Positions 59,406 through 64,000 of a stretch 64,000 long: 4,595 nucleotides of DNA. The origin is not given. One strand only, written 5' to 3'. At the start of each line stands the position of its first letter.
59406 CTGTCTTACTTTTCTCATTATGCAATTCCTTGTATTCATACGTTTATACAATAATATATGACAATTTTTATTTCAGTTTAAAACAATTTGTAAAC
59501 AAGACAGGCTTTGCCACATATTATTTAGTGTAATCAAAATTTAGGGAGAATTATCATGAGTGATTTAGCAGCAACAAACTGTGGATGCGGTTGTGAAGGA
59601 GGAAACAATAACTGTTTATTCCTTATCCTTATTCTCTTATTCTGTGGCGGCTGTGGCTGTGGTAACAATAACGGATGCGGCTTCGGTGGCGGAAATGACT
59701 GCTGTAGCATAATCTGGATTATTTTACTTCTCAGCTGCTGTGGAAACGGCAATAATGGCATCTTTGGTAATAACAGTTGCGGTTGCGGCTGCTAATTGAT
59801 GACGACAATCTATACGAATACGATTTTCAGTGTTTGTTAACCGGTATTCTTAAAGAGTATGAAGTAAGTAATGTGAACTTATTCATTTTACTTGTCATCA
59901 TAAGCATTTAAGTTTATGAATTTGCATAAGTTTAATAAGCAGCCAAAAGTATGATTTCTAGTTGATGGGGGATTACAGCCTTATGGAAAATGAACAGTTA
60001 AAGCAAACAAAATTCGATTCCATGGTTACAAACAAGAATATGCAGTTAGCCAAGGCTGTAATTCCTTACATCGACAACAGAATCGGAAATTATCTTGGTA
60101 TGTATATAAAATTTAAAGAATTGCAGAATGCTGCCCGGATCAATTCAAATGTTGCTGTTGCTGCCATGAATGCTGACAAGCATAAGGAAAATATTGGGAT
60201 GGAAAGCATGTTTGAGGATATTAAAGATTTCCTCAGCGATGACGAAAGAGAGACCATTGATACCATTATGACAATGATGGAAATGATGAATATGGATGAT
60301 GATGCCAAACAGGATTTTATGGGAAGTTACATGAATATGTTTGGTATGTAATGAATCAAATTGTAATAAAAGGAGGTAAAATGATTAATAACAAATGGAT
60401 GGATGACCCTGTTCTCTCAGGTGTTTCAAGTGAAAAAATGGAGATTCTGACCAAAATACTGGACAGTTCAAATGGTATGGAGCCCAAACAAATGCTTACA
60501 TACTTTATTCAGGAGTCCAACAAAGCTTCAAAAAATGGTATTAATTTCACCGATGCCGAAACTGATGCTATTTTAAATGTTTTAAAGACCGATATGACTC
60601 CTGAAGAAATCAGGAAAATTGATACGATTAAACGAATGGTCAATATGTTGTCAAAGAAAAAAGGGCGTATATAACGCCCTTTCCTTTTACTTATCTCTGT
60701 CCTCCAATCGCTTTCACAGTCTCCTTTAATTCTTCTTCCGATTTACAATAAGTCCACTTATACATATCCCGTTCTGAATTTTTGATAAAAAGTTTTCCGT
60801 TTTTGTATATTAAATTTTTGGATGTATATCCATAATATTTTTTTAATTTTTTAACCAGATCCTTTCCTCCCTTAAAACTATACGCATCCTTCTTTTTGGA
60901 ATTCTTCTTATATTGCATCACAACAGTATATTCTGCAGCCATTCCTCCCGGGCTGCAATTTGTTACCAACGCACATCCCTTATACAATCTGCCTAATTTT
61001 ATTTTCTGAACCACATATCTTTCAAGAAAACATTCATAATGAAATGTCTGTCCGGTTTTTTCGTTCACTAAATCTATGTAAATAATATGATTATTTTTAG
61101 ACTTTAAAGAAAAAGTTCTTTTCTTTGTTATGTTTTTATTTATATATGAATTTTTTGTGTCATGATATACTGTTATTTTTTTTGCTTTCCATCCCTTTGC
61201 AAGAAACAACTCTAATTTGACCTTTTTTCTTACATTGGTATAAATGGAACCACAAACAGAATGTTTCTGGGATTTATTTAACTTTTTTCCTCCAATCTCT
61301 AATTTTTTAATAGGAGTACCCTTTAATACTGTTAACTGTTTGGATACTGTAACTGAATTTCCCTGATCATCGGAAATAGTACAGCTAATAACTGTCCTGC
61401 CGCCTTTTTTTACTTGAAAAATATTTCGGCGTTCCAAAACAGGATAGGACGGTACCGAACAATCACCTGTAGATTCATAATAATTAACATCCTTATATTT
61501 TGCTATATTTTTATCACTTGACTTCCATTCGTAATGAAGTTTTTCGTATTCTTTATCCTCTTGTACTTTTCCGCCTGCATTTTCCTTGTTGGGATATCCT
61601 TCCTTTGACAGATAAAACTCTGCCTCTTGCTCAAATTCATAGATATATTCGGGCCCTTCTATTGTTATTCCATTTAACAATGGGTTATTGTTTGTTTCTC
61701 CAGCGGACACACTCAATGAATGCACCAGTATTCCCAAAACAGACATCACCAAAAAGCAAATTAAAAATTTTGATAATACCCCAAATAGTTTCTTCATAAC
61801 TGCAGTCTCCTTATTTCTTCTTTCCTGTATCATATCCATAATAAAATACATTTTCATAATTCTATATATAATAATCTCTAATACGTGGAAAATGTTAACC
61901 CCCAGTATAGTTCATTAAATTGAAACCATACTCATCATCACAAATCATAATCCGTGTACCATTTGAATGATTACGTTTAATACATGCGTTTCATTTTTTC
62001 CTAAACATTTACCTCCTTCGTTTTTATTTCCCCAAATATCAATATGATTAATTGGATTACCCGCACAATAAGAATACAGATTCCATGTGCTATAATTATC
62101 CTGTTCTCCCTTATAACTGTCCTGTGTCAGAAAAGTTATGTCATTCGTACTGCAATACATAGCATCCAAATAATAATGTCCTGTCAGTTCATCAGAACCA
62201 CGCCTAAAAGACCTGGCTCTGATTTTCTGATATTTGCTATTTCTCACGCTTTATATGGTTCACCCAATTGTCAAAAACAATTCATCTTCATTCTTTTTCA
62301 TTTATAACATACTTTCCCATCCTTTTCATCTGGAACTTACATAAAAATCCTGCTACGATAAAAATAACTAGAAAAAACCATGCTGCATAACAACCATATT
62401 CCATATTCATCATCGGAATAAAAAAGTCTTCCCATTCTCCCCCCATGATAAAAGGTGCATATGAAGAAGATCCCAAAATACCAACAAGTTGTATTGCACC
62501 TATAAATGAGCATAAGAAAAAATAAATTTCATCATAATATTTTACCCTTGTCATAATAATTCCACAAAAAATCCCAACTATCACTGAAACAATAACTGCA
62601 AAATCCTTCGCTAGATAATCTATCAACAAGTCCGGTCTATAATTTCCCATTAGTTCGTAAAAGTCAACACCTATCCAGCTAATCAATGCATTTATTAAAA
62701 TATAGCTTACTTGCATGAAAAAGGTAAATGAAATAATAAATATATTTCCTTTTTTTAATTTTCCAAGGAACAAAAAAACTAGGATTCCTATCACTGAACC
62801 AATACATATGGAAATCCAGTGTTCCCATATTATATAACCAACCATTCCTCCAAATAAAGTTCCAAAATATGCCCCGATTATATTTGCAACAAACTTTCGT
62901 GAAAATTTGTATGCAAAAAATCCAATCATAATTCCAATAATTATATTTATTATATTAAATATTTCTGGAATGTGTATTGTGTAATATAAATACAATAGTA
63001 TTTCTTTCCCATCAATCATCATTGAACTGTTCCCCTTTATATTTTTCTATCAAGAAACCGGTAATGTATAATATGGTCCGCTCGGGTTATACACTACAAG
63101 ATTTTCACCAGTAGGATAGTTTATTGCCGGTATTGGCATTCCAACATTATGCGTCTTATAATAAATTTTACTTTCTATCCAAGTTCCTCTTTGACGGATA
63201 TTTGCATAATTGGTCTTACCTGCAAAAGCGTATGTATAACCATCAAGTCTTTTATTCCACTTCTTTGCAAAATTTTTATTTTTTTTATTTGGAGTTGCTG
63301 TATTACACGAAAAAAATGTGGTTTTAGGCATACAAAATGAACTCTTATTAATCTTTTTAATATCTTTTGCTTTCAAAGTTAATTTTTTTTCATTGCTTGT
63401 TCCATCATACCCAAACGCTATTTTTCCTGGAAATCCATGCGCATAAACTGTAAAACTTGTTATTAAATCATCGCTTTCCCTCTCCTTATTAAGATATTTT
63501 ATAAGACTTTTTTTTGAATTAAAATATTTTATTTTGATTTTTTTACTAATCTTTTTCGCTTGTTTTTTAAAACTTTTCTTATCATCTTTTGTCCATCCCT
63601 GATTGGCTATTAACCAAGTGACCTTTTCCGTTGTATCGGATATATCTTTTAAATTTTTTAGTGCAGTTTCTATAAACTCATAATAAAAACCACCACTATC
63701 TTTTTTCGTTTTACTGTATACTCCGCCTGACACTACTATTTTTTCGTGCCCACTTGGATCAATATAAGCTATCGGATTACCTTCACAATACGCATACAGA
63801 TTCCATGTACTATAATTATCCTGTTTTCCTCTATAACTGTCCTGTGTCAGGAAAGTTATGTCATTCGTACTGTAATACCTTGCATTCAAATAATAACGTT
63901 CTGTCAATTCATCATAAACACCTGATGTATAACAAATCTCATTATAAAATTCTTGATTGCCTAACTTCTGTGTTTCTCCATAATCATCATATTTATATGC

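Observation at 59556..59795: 79-aa protein that is about 60% Cys/Gly/Asn, arranged as CG-rich / helix / CG-rich / helix / CG-rich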

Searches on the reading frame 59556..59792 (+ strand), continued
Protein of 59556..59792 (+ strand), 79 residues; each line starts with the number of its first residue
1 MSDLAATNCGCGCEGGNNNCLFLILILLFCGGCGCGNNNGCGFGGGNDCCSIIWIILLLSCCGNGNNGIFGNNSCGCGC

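Call 70: search_solved_structures(query=A2, max_evalue=1)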
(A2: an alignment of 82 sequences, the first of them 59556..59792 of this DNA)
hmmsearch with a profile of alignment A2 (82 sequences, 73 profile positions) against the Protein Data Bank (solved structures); distinct sequences matched with E-value up to 1: 3.
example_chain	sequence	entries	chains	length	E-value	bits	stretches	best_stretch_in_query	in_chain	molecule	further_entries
9ywq_A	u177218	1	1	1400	0.52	13.9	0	22-59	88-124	Transmembrane protein 94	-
9yyd_A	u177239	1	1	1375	0.88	13.2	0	19-59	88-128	Isoform 3 of Transmembrane protein 94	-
9jjk_A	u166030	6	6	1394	0.9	13.2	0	19-59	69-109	Endoplasmic reticulum magnesium-transporting P-type ATPase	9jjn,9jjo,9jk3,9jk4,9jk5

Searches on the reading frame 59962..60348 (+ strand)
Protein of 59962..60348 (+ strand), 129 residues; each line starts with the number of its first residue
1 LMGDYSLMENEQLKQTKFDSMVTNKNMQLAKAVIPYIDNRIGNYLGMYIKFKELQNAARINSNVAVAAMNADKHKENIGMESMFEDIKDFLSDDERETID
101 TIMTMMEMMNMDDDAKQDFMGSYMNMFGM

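Call 10: search_protein_families(library=pfam, proteins=[window:59962-60348:+], max_evalue=0.01)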
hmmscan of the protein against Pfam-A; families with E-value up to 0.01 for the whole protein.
window:59962-60348:+ (129 aa): 0 families

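Call 23: search_protein_families(library=ncbifam, proteins=[window:59962-60348:+], max_evalue=0.1)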
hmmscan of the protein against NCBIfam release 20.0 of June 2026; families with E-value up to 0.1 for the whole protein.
window:59962-60348:+ (129 aa): 0 families

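Call 69: find_homologous_proteins(query=window:59983-60348:+, max_evalue=0.001)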
Query window:59983-60348:+ (122 aa): 96 proteins with E <= 0.001 among 96 candidates.
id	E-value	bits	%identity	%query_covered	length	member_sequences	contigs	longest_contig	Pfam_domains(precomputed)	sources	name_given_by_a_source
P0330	2.7e-71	254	100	100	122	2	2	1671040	-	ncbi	ncbi:MAG: hypothetical protein ACLRZ9_07165 [Eubacterium sp.]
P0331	6.0e-63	228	89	100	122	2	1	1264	-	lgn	-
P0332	4.6e-61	222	86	100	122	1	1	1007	-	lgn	-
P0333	1.5e-58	213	85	100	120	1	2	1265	-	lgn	-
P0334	4.7e-58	212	84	100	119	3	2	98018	-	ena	-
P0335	1.3e-56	207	82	100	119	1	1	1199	-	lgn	-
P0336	1.2e-54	201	80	100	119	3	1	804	-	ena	-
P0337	9.6e-54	198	75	100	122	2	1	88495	-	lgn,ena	-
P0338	1.3e-53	198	78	100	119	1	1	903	-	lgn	-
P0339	1.7e-53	197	79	100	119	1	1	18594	-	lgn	-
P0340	3.1e-53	196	75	100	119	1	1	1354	-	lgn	-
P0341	3.2e-52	193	77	100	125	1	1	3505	-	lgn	-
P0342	1.0e-51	192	76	100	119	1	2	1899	-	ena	-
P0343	1.1e-50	188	75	100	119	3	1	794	-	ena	-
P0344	4.3e-49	183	73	98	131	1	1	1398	-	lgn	-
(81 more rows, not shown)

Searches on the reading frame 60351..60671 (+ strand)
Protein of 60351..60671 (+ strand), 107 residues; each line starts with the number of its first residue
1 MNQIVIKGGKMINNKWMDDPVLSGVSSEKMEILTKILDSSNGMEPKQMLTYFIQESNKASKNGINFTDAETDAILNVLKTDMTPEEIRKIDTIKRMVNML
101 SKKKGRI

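Call 10: search_protein_families(library=pfam, proteins=[window:60351-60671:+], max_evalue=0.01)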
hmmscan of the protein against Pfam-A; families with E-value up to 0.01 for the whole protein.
window:60351-60671:+ (107 aa): 1 family
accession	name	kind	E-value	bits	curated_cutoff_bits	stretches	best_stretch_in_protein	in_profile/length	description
PF07749.17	ERp29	-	0.0049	18.1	24.3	1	26-101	18-93/95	Endoplasmic reticulum protein ERp29, C-terminal domain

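Call 23: search_protein_families(library=ncbifam, proteins=[window:60351-60671:+], max_evalue=0.1)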
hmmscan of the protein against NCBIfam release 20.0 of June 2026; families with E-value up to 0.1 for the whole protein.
window:60351-60671:+ (107 aa): 0 families

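Call 25: find_homologous_proteins(query=window:60351-60671:+, max_evalue=0.001)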
Query window:60351-60671:+ (107 aa): 63 proteins with E <= 0.001 among 65 candidates.
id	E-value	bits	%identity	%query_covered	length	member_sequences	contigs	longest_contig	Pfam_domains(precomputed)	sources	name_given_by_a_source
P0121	6.4e-61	220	100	100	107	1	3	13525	-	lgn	-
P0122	2.2e-54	199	100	91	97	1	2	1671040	-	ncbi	ncbi:MAG: hypothetical protein ACLRZ9_07170 [Eubacterium sp.]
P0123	1.1e-48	181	90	91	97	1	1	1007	-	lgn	-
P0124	1.3e-48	181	90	90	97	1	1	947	-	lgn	-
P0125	1.6e-48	181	89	91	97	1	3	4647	-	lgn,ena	-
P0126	5.7e-48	179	89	90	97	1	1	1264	-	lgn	-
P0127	5.8e-48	179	88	91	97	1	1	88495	-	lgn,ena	-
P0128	7.3e-48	179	85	90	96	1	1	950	-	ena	-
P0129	1.4e-47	178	82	93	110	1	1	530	-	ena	-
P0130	1.5e-47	178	86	90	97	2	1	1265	-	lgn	-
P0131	1.2e-46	175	86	90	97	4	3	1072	-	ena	-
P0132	1.5e-46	174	83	93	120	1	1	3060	-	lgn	-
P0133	2.6e-46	174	88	90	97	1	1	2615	-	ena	-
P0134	2.6e-46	174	84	90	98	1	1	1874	-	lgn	-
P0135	7.8e-46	172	85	91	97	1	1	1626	-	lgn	-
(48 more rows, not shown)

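Call 56: predict_structure(alignment_id=A3)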
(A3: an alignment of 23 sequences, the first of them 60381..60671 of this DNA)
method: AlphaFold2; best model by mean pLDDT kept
length: 97 residues; sequences in the alignment: 23
mean_pLDDT: 74.3   pTM: 0.56
mean pLDDT of the five models: 74.3, 71.7, 71.6, 65.6, 65.1
residues with pLDDT >= 90: 0; 70-90: 79; 50-70: 13; < 50: 5
segments of 3 or more residues with pLDDT < 50: 95-97
pLDDT, mean of each block of 10 residues (from residue 1): 61 77 78 76 82 81 79 77 72 52
secondary structure, 60 per line:
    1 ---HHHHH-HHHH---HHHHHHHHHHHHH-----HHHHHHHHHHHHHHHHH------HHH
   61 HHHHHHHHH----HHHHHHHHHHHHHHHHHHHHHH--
elements in order: H4-8 H10-13 H17-29 H35-51 H58-69 H74-95

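Call 60: fold_search(model_id=the predicted structure, library=pdb)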
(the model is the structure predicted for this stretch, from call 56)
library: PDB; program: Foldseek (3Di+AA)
matches with E <= 10: 45; with E <= 0.001: 0
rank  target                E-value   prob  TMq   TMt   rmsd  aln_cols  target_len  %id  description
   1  4hmm_B                2.6e+00  0.10  0.26  0.24  12.4        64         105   11  Crystal structure of mutant rabbit PRP 121-230 (S174N) (released 2013-05-15)
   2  9hnh                  3.8e+00  0.20  0.43  0.30   3.7        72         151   15  A7 Synthetic Alpha solenoid Protein (released 2025-12-03)
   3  1yxr_MODEL_1_A        4.0e+00  0.04  0.21  0.24   8.3        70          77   11  NMR Structure of VPS4A MIT Domain (released 2005-09-06)
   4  3o79_B                4.3e+00  0.08  0.26  0.24  12.4        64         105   11  Crystal Structure of Wild-type Rabbit PrP 126-230 (released 2010-11-24)
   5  4hls_B                4.3e+00  0.08  0.26  0.24  12.4        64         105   11  Crystal structure of mutant rabbit PRP 121-230 (S170N) (released 2013-05-15)
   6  9edr_C                4.3e+00  0.07  0.27  0.14  10.7        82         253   15  Tubulin Cofactors D,E,G,C and Tubulin complex -- TBCC N Terminus Bound to Tubulin (released 2026-02-04)
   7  6gzc_B                4.3e+00  0.06  0.26  0.31   9.3        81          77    9  heterotetrameric katanin p60:p80 complex (released 2019-08-07)
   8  8ttc_D                5.4e+00  0.07  0.32  0.14   7.1        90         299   23  Structure of retromer VPS29-VPS35 (483-796) complexed with Fam21A repeat 20 (1289-1302) (released 2024-08-21)
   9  5mrc_T                5.4e+00  0.03  0.21  0.13  16.1        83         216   17  Structure of the yeast mitochondrial ribosome - Class A (released 2017-02-15)
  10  6gzc_D                5.7e+00  0.05  0.25  0.31   9.3        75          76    8  heterotetrameric katanin p60:p80 complex (released 2019-08-07)
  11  4hr1_A                5.7e+00  0.03  0.22  0.21  17.1        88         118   15  Structure of PAV1-137, a protein from the virus PAV1 that infects Pyrococcus abyssi. (released 2013-06-19)
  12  4hls_A                6.1e+00  0.07  0.26  0.26   7.3        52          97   13  Crystal structure of mutant rabbit PRP 121-230 (S170N) (released 2013-05-15)
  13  4niq_B                6.5e+00  0.06  0.27  0.32  10.6        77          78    9  Crystal Structure of Vps4 MIT-Vfa1 MIM2 (released 2014-03-05)
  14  6eri_Az               6.5e+00  0.04  0.29  0.17  18.9        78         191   13  Structure of the chloroplast ribosome with chl-RRF and hibernation-promoting factor (released 2018-04-18)
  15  6pcf_D                6.9e+00  0.09  0.34  0.45   4.7        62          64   11  Human Coa6: W59C mutant protein (released 2019-10-02)
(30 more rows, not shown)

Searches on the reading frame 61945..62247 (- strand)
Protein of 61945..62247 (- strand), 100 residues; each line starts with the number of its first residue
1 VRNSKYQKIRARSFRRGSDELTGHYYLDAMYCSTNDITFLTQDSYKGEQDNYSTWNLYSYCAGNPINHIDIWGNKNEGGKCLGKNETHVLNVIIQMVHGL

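Call 74: search_protein_families(library=ncbifam, proteins=[window:61945-62247:-], max_evalue=0.001)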
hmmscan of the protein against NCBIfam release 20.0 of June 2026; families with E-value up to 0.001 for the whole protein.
window:61945-62247:- (100 aa): 1 family
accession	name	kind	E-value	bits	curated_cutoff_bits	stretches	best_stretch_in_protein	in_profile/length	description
TIGR03696.1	Rhs_assc_core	domain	8.6e-08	32.6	32.5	1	19-73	25-75/76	RHS repeat-associated core domain-containing protein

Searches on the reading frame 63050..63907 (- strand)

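Call 10: search_protein_families(library=pfam, proteins=[window:63050-63907:-], max_evalue=0.01)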
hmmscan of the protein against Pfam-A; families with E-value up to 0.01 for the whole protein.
window:63050-63907:- (285 aa): 2 families
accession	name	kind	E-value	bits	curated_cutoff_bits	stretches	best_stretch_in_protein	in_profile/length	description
PF14252.11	DUF4347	-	0.00016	21.9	24.6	1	117-222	15-118/164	Domain of unknown function (DUF4347)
PF09471.16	Peptidase_M64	-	0.0041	16.7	26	1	86-125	3-42/302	IgA Peptidase M64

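Call 74: search_protein_families(library=ncbifam, proteins=[window:63050-63907:-], max_evalue=0.001)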
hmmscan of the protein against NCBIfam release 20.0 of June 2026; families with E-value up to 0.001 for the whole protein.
window:63050-63907:- (285 aa): 1 family
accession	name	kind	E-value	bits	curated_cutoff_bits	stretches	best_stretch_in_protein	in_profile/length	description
TIGR03696.1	Rhs_assc_core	domain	5e-11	42.9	32.5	1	2-54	28-76/76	RHS repeat-associated core domain-containing protein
